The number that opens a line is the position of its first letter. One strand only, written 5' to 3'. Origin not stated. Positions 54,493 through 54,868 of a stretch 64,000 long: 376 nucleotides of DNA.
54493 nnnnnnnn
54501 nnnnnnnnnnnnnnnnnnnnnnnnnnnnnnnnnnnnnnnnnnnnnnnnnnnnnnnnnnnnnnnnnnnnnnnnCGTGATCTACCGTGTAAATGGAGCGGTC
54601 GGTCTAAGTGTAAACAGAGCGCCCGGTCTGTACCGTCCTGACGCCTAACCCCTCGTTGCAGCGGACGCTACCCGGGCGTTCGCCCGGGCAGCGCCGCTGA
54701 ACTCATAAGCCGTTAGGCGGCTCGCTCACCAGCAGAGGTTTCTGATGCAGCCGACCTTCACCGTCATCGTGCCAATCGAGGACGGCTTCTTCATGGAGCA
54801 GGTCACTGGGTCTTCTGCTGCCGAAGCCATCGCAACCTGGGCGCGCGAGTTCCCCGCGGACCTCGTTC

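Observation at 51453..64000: Complete chromosomal integron with intI co-oriented with, and upstream of, its cassette array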

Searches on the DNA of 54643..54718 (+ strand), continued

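Call 28: search_with_rna_model(model_id=R2, sources=[window, L001, L002, L003, L005, L006, L007, L008, L011, L012, L014, L015, L016, L017, L018, L019, L020, L021, L022, L024, L025, L026, L027, L029, L030, L031, L033, L035, L037, L038, L039, L041, L042, L043, L045, L046, L047, L048, L050, L051, L054, L055, L056, L059, L060, L061, L066, L067, L068, L070, L071, L072, L073, L074, L075, L076, L077, L079, L080], max_evalue=0.1)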
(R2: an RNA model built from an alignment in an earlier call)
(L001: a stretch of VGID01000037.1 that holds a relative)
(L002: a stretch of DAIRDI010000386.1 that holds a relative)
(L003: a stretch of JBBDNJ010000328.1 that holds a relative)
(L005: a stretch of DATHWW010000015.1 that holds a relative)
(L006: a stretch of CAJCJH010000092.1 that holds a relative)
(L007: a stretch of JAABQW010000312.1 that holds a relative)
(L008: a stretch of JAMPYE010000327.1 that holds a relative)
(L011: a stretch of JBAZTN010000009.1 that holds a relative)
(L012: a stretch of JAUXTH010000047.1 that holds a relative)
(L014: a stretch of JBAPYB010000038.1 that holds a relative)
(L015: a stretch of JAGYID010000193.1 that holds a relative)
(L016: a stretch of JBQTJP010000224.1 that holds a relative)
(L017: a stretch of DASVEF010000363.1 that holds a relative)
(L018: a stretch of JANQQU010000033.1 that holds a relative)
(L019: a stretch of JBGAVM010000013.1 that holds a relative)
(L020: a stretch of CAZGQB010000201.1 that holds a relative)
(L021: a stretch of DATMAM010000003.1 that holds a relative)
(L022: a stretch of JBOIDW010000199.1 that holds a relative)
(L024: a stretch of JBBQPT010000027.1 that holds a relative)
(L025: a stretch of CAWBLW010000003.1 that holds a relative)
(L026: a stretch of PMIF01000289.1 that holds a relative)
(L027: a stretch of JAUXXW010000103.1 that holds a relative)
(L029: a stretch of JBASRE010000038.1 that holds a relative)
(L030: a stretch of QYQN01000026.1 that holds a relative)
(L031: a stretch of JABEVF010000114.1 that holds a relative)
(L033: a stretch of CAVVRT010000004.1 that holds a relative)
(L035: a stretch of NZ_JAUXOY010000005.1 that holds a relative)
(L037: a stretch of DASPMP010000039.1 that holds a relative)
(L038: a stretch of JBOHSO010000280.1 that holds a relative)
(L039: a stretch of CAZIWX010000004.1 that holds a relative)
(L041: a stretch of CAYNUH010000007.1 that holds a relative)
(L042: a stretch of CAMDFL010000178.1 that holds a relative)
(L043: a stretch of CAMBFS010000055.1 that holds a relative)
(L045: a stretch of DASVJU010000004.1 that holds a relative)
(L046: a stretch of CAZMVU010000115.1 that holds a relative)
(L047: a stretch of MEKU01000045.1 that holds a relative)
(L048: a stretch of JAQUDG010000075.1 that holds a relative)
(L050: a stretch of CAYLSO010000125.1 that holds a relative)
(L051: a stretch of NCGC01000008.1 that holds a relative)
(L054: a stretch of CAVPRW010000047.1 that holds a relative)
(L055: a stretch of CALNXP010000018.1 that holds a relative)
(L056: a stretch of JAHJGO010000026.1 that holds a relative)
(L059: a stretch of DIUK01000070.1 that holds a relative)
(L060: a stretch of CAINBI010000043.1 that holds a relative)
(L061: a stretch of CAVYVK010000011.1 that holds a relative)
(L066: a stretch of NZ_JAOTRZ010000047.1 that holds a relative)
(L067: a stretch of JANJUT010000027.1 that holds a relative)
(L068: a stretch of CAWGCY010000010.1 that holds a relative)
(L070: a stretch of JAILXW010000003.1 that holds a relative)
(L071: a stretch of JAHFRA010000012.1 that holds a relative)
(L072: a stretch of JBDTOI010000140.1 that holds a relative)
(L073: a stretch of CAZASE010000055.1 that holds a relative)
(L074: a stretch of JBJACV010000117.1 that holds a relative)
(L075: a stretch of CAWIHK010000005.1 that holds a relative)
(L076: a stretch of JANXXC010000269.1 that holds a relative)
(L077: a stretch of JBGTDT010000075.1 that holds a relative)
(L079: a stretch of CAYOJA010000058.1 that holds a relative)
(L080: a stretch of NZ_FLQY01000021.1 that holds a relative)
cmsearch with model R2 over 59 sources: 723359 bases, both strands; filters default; matches with E-value up to 0.1: 117.
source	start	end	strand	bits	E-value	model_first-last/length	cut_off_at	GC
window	54643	54718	+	65.9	1.3e-12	1-65/65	no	0.68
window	57811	57886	+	65.4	1.7e-12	1-65/65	no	0.64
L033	8078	8142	-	62.6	8.5e-12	1-65/65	no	0.69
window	55066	55141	+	62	1.2e-11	1-65/65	no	0.71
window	55908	55982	+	60.4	2.9e-11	1-65/65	no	0.68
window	58347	58424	+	59.6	4.5e-11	1-65/65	no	0.67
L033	7487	7546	-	58.5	8.3e-11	1-65/65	no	0.6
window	56681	56756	+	58.4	9.1e-11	1-65/65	no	0.67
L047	2243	2321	+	56.6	2.5e-10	1-65/65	no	0.65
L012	3132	3194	-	55.6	4.4e-10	1-65/65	no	0.54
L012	3660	3722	-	54.6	7.8e-10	1-65/65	no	0.57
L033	8648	8710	-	54.4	8.5e-10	1-65/65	no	0.65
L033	9314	9376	-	54.2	9.3e-10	1-65/65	no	0.6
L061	12825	12943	+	53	1.9e-09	1-65/65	no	0.71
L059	1247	1309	-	52.6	2.3e-09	1-65/65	no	0.56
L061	18851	18949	+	52.6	2.3e-09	1-65/65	no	0.67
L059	1755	1814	-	51.4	4.6e-09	1-65/65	no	0.55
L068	19237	19296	+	51.1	5.5e-09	1-65/65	no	0.62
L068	20733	20792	+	51.1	5.5e-09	1-65/65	no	0.62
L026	429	524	-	51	5.7e-09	1-65/65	no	0.68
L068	18111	18170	+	51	5.8e-09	1-65/65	no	0.58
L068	17641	17700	+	51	5.9e-09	1-65/65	no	0.58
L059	3076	3138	-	50.9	6e-09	1-65/65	no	0.65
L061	17298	17416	+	50.7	7e-09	1-65/65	no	0.7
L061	18313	18431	+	50.7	7e-09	1-65/65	no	0.7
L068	15130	15189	+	50.5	7.4e-09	1-65/65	no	0.62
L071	5454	5516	-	50.1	9.3e-09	1-65/65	no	0.63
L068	14570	14629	+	49.4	1.4e-08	1-65/65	no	0.6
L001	2572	2637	-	49.1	1.7e-08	1-65/65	no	0.65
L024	8937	9017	-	48.9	1.9e-08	1-65/65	no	0.64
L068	18721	18780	+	48.8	2e-08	1-65/65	no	0.62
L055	8005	8060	-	48.7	2.1e-08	1-65/65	no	0.5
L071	6146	6208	-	48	3.1e-08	1-65/65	no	0.59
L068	20189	20248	+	47.9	3.3e-08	1-65/65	no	0.6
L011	9017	9105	-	47.8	3.5e-08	1-65/65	no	0.48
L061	17935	18032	+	47.8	3.6e-08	1-65/65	no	0.72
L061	16926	17017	+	47.7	3.7e-08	1-65/65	no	0.71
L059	2406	2466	-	47.4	4.4e-08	1-65/65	no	0.57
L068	17031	17090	+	47.4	4.5e-08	1-65/65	no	0.57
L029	703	809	-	47.1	5.2e-08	1-65/65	no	0.62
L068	13096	13155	+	47.1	5.2e-08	1-65/65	no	0.6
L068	14079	14138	+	47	5.4e-08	1-65/65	no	0.58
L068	16091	16150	+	47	5.6e-08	1-65/65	no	0.6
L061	12449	12545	+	46.7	6.4e-08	1-65/65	no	0.64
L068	11889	11948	+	46.5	7.1e-08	1-65/65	no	0.62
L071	8323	8443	-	46.5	7.3e-08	1-65/65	no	0.5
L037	11500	11607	+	46.2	8.7e-08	1-65/65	no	0.62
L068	13603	13662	+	46.1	8.9e-08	1-65/65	no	0.55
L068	19592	19651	+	46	9.8e-08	1-65/65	no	0.65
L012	2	90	-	46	9.8e-08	1-65/65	no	0.57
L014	14616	14689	+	45.8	1.1e-07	1-65/65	no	0.65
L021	4517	4615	+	45.2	1.5e-07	1-65/65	no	0.69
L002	49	139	-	45.2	1.5e-07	1-65/65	no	0.53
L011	7696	7784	-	44.5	2.2e-07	1-65/65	no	0.55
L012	860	949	-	44.4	2.4e-07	1-65/65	no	0.54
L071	9507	9596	-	44.3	2.4e-07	1-65/65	no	0.51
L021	6771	6865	+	43.9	3.1e-07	1-65/65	no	0.68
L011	8572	8661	-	43.6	3.8e-07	1-65/65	no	0.56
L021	10194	10253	+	43.4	4.2e-07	1-65/65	no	0.63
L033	8958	9015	-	43.3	4.3e-07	1-65/65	no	0.59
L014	15199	15273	+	43.3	4.3e-07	1-65/65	no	0.71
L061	19353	19448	+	42.4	7.2e-07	1-65/65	no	0.76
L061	20063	20160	+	42.4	7.4e-07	1-65/65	no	0.77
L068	12598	12677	+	42.4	7.4e-07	1-65/65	no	0.59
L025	15550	15650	+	42.1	8.6e-07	1-65/65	no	0.75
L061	20530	20625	+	42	9.2e-07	1-65/65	no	0.7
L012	441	529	-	41.5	1.2e-06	1-65/65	no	0.51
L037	12106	12213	+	41.5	1.2e-06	1-65/65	no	0.64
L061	13385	13482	+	41.4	1.3e-06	1-65/65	no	0.69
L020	1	59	-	41.1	1.5e-06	1-53/65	3'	0.68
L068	15591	15670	+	41.1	1.5e-06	1-65/65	no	0.57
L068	16552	16631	+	41.1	1.5e-06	1-65/65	no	0.57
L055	7524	7604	-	41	1.6e-06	1-65/65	no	0.59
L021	5748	5808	+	40.5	2.2e-06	1-65/65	no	0.62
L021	7680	7752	+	40.4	2.3e-06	1-65/65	no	0.71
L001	4240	4326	-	40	2.8e-06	1-65/65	no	0.62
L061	13929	14025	-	39.8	3.2e-06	1-65/65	no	0.65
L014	13129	13204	+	39.5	3.8e-06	1-65/65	no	0.72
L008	3674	3774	+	39.2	4.5e-06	1-65/65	no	0.63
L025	14980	15077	+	38.9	5.3e-06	1-65/65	no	0.73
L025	20641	20738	+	38.9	5.3e-06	1-65/65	no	0.73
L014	16847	16923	+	38.5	6.6e-06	1-65/65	no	0.7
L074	1350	1475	-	38.3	7.3e-06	1-65/65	no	0.67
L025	14476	14573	+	38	8.9e-06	1-65/65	no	0.74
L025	20138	20235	+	38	8.9e-06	1-65/65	no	0.74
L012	2796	2864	-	37.9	9.1e-06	1-65/65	no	0.49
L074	1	128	-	37.7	1e-05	1-63/65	3'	0.66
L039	12012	12144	+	37.6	1.1e-05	1-65/65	no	0.41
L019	9678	9793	-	37.5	1.1e-05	1-65/65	no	0.66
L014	8821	8890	+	37.1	1.4e-05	1-65/65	no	0.74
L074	772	897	-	36.8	1.7e-05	1-65/65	no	0.67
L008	4462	4563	+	36.6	1.9e-05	1-65/65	no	0.68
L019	9224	9280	-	36.6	1.9e-05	1-65/65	no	0.51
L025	11796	11896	+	36.5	2e-05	1-65/65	no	0.73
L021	2748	2835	+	35.8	3.1e-05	1-65/65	no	0.66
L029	170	278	-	35.6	3.4e-05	1-65/65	no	0.58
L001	3126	3206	-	35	4.8e-05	1-65/65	no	0.63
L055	9120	9212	-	33.8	9.1e-05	1-65/65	no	0.52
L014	12471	12599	+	33.8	9.4e-05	1-65/65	no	0.64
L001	1351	1464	-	33.4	0.00012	1-65/65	no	0.6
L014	15989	16065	+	32.9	0.00015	1-65/65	no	0.7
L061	15602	15693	+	32.5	0.0002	1-65/65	no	0.65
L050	12337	12437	+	31.4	0.00036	1-65/65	no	0.72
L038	3160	3304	+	30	0.0008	1-65/65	no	0.68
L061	19739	19838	+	29.2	0.0012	1-65/65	no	0.73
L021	3754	3825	+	28.8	0.0015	1-65/65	no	0.71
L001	120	177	-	28.3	0.0021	1-65/65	no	0.66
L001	709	765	-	27.6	0.003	1-65/65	no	0.65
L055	8504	8612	-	26.3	0.0064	1-65/65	no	0.4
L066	46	170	-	25.8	0.0086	1-65/65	no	0.43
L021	10876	10935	+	24.1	0.021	1-65/65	no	0.65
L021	8822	8893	+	23.5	0.03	1-65/65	no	0.65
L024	7512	7598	-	23.2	0.037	1-65/65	no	0.63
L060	121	174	-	22.3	0.059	1-65/65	no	0.61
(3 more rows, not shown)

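Call 44: search_with_rna_model(model_id=R2, sources=[L081, L082, L083, L084, L085], max_evalue=0.1)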
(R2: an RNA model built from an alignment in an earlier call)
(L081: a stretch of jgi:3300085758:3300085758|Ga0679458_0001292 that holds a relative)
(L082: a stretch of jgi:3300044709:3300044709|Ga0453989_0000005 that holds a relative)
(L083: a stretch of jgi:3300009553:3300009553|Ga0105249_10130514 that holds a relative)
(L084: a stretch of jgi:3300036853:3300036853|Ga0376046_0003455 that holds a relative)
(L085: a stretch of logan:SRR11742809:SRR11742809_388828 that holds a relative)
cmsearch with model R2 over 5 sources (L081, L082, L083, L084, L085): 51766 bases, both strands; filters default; matches with E-value up to 0.1: 23.
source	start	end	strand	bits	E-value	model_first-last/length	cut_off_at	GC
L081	14476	14551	+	66.1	8.5e-14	1-65/65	no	0.67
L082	12334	12409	+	66.1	8.6e-14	1-65/65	no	0.68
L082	15051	15126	+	65.9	9.2e-14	1-65/65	no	0.68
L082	13802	13877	+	65.9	9.2e-14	1-65/65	no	0.7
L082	18228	18303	+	65.6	1.1e-13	1-65/65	no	0.61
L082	12910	12985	+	65.5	1.2e-13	1-65/65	no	0.62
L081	13162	13237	+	64.9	1.6e-13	1-65/65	no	0.63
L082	11775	11850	+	63.9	2.9e-13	1-65/65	no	0.63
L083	2012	2087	+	63.9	2.9e-13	1-65/65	no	0.63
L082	17576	17651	+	62.2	7.4e-13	1-65/65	no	0.68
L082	17187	17262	+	62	8.3e-13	1-65/65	no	0.71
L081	12011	12086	+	62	8.5e-13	1-65/65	no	0.64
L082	13447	13522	+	61.5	1.1e-12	1-65/65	no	0.7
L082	16597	16672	+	58.8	5.2e-12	1-65/65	no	0.62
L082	20345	20420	+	56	2.4e-11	1-65/65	no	0.67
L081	13730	13805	+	55.8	2.7e-11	1-65/65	no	0.66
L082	14527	14602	+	54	7.7e-11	1-65/65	no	0.72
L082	18802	18877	+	53.9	8e-11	1-65/65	no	0.68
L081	16102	16177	+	51.7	2.8e-10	1-65/65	no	0.67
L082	15966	16098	+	51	4e-10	1-65/65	no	0.65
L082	19375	19450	+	50.1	6.9e-10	1-65/65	no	0.66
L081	15338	15390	+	48.3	1.8e-09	1-65/65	no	0.62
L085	3227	3266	+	19.7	0.019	1-43/65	3'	0.7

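Call 65: search_with_rna_model(model_id=R2, sources=[L086, L087, L088], max_evalue=1)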
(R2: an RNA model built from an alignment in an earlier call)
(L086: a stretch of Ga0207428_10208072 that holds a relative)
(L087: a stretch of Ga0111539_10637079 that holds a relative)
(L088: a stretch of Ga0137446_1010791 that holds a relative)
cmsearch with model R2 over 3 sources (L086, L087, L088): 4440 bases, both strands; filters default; matches with E-value up to 1: 4.
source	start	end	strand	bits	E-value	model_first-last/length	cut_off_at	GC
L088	11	86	-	65.5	9.8e-15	1-65/65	no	0.62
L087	699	774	+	63.9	2.5e-14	1-65/65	no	0.72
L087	38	113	+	62.3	6.2e-14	1-65/65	no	0.62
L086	1406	1471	+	44.3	1.6e-09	1-59/65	3'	0.62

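Call 76: search_with_rna_model(model_id=R2, sources=[L089, L090, L091, L092], max_evalue=1)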
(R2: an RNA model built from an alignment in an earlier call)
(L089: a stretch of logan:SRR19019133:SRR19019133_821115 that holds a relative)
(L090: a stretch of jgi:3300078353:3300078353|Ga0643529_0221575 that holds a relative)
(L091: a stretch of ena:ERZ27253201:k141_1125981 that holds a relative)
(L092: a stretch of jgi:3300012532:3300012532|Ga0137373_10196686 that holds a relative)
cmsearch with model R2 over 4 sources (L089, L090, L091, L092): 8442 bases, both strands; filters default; matches with E-value up to 1: 3.
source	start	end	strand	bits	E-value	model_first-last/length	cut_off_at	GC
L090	356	483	-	64.7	3.1e-14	1-65/65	no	0.62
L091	75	177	-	55.2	6.4e-12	1-65/65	no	0.65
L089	1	32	-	23.2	0.00042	1-32/65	3'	0.72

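Call 85: search_with_rna_model(model_id=R2, sources=[L093, L094, L095, L096, L097, L098, L099, L100, L101, L102], max_evalue=1)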
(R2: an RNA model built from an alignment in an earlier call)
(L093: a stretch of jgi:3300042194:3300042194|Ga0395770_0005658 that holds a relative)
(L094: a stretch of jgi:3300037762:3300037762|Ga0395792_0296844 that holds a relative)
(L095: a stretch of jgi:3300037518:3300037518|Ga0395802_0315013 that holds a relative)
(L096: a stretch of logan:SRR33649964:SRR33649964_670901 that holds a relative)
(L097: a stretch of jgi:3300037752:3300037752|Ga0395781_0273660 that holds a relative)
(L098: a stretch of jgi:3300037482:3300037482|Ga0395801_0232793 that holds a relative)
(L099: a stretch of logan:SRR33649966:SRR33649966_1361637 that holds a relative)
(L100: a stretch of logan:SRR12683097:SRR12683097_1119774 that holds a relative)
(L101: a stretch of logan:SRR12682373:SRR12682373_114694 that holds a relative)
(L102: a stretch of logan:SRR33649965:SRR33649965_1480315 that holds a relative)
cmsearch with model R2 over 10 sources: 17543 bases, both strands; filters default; matches with E-value up to 1: 5.
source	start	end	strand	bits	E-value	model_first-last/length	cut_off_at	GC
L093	1268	1408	-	36.5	5e-07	1-65/65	no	0.68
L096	1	24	-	13.3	0.24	1-24/65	3'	0.71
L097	1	144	-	13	0.28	1-51/65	3'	0.67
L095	1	145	-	12.9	0.28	1-51/65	3'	0.66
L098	15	62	-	12.7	0.33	1-65/65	no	0.62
